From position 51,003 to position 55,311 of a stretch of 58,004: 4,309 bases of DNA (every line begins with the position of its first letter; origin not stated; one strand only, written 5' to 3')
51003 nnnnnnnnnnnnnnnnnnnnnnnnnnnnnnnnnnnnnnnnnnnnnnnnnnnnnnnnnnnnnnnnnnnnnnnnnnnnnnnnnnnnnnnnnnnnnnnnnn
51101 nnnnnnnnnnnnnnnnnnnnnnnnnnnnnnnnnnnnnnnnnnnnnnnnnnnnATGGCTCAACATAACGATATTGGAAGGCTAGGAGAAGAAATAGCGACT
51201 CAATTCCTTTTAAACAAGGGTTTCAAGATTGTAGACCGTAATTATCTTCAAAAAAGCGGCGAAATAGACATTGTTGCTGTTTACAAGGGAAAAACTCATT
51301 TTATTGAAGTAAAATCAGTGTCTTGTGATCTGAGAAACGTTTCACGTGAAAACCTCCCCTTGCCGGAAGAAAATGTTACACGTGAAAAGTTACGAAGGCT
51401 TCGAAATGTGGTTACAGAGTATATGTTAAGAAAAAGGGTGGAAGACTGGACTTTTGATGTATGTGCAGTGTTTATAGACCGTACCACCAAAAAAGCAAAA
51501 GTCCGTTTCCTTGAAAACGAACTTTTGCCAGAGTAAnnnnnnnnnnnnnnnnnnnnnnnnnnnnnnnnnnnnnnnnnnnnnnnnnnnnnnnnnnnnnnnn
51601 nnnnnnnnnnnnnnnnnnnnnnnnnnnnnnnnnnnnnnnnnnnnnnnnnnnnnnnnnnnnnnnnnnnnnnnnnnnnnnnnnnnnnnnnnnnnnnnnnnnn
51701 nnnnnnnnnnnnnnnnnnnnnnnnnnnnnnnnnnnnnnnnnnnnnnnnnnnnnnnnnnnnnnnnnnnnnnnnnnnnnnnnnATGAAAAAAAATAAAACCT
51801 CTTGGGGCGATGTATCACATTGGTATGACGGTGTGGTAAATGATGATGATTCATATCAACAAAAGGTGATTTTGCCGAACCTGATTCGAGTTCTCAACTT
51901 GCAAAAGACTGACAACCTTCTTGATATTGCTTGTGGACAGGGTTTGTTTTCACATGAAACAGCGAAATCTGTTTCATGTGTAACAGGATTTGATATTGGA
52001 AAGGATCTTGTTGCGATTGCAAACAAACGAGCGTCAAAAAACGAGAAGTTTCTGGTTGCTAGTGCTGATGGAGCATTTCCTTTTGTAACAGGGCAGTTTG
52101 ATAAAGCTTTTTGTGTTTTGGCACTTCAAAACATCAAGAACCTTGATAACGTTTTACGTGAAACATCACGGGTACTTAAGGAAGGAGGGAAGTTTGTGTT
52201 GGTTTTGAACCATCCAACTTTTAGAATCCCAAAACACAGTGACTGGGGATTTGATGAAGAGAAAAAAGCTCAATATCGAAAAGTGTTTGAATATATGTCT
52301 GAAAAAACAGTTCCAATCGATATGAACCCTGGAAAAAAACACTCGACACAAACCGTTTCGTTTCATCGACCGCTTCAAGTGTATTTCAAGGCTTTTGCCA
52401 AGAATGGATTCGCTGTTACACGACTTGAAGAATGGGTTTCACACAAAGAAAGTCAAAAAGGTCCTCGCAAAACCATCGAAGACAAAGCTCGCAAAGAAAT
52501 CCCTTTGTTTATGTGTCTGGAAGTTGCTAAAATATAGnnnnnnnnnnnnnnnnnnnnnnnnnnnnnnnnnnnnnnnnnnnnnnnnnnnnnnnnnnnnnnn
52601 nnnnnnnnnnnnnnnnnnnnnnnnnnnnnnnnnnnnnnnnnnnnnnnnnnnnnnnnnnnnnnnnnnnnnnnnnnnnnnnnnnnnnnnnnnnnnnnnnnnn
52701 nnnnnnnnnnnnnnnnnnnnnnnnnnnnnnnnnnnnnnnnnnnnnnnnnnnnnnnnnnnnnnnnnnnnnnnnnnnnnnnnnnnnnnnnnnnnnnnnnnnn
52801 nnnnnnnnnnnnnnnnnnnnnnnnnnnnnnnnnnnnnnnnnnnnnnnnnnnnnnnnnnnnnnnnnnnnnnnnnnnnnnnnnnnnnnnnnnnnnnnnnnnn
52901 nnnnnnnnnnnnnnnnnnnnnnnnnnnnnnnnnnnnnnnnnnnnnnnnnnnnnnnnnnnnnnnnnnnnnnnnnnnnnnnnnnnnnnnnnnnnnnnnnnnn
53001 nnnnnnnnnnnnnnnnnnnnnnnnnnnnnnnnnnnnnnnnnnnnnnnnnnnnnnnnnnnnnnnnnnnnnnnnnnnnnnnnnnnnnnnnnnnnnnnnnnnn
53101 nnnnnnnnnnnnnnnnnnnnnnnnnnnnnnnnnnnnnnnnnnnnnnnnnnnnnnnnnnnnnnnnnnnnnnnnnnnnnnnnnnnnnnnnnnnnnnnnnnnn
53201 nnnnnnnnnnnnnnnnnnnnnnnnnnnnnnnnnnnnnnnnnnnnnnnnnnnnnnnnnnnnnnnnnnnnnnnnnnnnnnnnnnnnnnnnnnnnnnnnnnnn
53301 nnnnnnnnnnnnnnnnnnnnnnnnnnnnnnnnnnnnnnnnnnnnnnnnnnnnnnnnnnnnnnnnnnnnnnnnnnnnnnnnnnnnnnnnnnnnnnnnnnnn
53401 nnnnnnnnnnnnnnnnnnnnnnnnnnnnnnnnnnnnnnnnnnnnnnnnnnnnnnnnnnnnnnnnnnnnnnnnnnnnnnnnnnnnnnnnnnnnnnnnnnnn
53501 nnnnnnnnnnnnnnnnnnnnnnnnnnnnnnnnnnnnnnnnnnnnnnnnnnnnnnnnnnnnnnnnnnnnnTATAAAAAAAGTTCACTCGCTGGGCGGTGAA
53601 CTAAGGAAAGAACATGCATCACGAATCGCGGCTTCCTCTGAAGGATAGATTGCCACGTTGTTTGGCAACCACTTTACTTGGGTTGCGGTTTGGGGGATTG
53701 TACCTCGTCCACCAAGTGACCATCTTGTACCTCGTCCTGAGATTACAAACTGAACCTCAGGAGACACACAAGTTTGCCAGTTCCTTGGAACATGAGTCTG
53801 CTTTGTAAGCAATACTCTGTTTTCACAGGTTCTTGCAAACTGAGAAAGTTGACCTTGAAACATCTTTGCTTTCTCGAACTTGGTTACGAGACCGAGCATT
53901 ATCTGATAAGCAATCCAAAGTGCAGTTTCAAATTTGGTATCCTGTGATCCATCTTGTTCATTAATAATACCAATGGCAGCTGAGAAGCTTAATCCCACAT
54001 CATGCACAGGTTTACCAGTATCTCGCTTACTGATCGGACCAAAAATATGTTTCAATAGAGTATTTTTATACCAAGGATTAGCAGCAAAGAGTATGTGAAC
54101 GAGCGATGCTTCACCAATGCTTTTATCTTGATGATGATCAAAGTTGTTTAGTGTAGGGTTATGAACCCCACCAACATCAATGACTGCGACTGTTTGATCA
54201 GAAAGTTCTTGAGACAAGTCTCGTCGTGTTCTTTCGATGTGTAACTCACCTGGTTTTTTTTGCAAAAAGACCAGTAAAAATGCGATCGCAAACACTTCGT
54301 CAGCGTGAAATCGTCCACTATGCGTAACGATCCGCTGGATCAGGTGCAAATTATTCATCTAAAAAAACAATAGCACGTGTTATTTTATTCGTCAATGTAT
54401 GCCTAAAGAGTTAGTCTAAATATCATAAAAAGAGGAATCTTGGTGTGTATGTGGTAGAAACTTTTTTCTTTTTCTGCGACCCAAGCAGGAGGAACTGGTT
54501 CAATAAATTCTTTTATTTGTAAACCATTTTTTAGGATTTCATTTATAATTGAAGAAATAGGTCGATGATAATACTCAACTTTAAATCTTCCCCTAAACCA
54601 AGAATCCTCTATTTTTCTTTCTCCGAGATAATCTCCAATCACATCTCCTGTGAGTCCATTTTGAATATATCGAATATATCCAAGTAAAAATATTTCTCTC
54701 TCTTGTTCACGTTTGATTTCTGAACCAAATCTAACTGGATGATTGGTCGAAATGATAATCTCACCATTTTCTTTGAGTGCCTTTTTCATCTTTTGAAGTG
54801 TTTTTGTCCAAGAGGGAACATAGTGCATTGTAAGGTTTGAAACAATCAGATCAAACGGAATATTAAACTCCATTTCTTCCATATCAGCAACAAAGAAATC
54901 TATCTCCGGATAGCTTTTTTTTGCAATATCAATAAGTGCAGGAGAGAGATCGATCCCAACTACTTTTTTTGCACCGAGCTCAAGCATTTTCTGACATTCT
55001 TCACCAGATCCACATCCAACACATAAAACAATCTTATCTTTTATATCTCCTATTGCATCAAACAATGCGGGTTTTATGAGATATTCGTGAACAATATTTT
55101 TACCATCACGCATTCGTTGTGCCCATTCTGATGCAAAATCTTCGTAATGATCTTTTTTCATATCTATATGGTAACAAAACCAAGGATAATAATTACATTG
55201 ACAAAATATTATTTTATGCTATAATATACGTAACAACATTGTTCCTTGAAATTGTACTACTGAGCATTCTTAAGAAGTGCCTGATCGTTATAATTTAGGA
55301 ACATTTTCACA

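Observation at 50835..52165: Dense array of ten near-consensus parS (ParB centromere) sites, five of them embedded in one codon phase inside two genes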

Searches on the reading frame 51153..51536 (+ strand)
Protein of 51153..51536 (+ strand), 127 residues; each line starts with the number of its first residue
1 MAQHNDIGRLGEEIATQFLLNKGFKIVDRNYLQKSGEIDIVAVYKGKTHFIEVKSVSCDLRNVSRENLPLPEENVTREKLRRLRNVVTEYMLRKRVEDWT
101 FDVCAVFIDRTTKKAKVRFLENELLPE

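Call 7: search_protein_families(library=pfam, proteins=[window:51153-51536:+])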
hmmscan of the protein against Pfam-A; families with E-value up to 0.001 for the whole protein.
window:51153-51536:+ (127 aa): 3 families
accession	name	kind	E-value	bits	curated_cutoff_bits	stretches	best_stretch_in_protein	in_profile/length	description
PF02021.23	UPF0102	-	1.2e-18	67.6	23.6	1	11-106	1-80/80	Uncharacterised protein family UPF0102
PF01939.22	NucS_C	-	2.9e-05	24.5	24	1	18-65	14-62/124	Endonuclease NucS C-terminal domain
PF08378.17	NERD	-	0.00021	22.2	22.1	1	8-57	2-58/111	Nuclease-related domain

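Call 9: find_encoding_contigs(protein=window:51153-51536:+, flank=10000, max_places=6)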
Protein window:51153-51536:+ (127 aa): 2 contigs read that carry it; 2 places shown.
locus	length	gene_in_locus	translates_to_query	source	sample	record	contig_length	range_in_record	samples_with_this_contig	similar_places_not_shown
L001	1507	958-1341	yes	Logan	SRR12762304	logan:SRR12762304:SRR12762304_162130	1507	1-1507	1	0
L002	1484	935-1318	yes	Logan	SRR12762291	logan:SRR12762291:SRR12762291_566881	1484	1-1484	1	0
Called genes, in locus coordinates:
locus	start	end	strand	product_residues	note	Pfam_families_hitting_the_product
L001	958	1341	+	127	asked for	PF02021:UPF0102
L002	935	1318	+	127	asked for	PF02021:UPF0102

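Call 41: find_related_loci(query=window:51153-51536:+, collection=metagenome_contigs, flank=5000)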
Query window:51153-51536:+ (127 aa) in metagenome_contigs; peptide patterns used: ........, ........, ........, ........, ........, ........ (x = any residue, [..] = any of these).
156 stretches matched a pattern; 23 encode a relative of the query (tblastn E <= 1e-3); 23 distinct loci.
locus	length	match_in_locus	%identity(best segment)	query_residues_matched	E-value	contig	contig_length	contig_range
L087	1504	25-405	52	1-127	2e-45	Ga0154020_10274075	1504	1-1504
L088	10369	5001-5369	48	1-122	2e-28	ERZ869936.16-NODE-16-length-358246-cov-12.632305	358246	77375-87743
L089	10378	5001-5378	44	2-120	9e-25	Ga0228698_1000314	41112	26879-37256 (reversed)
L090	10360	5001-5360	45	5-125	3e-24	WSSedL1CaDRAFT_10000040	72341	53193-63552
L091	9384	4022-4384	44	7-120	4e-24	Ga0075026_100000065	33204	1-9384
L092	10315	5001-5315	41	1-111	2e-19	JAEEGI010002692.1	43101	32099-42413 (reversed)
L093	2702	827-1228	40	2-125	6e-20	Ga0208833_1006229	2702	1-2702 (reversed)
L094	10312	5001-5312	34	1-110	4e-18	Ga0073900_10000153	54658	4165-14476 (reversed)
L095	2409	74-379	38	1-108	2e-15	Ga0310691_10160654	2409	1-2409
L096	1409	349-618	41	6-102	1e-15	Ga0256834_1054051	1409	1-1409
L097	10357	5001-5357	34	1-126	2e-15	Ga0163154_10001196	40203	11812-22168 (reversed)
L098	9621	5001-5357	34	1-126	2e-15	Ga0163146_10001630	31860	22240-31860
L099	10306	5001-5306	38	1-106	8e-15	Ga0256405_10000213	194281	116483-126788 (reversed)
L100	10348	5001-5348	35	1-126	9e-15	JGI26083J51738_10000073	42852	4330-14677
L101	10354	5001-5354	31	1-126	1e-14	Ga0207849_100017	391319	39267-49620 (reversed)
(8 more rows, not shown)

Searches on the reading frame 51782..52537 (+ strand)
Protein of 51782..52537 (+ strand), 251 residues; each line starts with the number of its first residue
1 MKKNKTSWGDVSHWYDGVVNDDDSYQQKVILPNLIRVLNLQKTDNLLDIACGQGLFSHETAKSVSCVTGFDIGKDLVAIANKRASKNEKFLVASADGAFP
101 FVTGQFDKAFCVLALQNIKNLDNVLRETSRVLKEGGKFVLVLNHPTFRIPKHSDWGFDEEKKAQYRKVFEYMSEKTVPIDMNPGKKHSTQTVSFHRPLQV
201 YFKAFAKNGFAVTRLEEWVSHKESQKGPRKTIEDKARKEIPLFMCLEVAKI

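Call 7: search_protein_families(library=pfam, proteins=[window:51782-52537:+])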
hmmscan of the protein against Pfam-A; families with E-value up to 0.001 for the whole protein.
window:51782-52537:+ (251 aa): 9 families
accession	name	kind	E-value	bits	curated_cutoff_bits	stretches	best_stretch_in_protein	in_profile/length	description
PF08241.18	Methyltransf_11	-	1e-17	65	21.2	1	47-140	1-95/95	Methyltransferase domain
PF13649.12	Methyltransf_25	-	1.6e-15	58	27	1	47-136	2-97/97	Methyltransferase domain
PF13847.12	Methyltransf_31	-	1.8e-14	54.1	27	1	42-140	3-109/145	Methyltransferase domain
PF01209.24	Ubie_methyltran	-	7.1e-12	45.6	20.1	1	11-141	16-152/233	ubiE/COQ5 methyltransferase family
PF13489.12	Methyltransf_23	-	9.9e-10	38.8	27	1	25-143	4-119/164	Methyltransferase domain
PF08242.18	Methyltransf_12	-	1.4e-09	39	30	1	47-138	1-98/98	Methyltransferase domain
PF00398.26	RrnaAD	-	4.1e-06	26.5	24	1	29-97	17-85/263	Ribosomal RNA adenine dimethylase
PF02353.26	CMAS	-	5.8e-05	23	27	1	32-140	52-164/273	Mycolic acid cyclopropane synthetase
PF05175.20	MTS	-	7.2e-05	22.9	23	1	34-144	23-142/170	Methyltransferase small domain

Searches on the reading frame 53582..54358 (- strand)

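Call 7: search_protein_families(library=pfam, proteins=[window:53582-54358:-])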
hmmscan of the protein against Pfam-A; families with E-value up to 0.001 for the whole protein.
window:53582-54358:- (258 aa): 1 family
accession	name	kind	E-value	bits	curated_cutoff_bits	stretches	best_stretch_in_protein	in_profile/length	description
PF03690.18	MYG1_exonuc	-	2.7e-15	57.2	22.1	1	10-79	2-66/318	Uncharacterised protein family (UPF0160)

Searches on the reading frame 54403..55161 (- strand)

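Call 7: search_protein_families(library=pfam, proteins=[window:54403-55161:-])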
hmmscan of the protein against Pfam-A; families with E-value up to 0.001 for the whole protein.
window:54403-55161:- (252 aa): 11 families
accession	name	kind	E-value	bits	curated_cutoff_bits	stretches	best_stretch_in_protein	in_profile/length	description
PF13649.12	Methyltransf_25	-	4.1e-19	69.5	27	1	45-133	1-97/97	Methyltransferase domain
PF08241.18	Methyltransf_11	-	1.3e-18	67.9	21.2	1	46-137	1-95/95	Methyltransferase domain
PF13847.12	Methyltransf_31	-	3.3e-18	66.2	27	1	42-141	4-113/145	Methyltransferase domain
PF13489.12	Methyltransf_23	-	2.6e-15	57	27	1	39-139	20-118/164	Methyltransferase domain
PF08242.18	Methyltransf_12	-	9.7e-14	52.3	30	1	48-134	3-97/98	Methyltransferase domain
PF08003.17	Methyltransf_9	-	5e-08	32.7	23.8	1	36-139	110-219/315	Protein of unknown function (DUF1698)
PF06325.19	PrmA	-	6.7e-07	29.5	22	1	41-138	161-259/296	Ribosomal protein L11 methyltransferase (PrmA)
PF01209.24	Ubie_methyltran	-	6.4e-05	22.8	20.1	1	33-137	39-151/233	ubiE/COQ5 methyltransferase family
PF01728.25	FtsJ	-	0.00026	21.4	24.1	1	39-110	20-99/181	FtsJ-like methyltransferase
PF02353.26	CMAS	-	0.00036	20.4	27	1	44-144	65-171/273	Mycolic acid cyclopropane synthetase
PF01739.24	CheR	-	0.00099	19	27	0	33-82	23-82/195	CheR methyltransferase, SAM binding domain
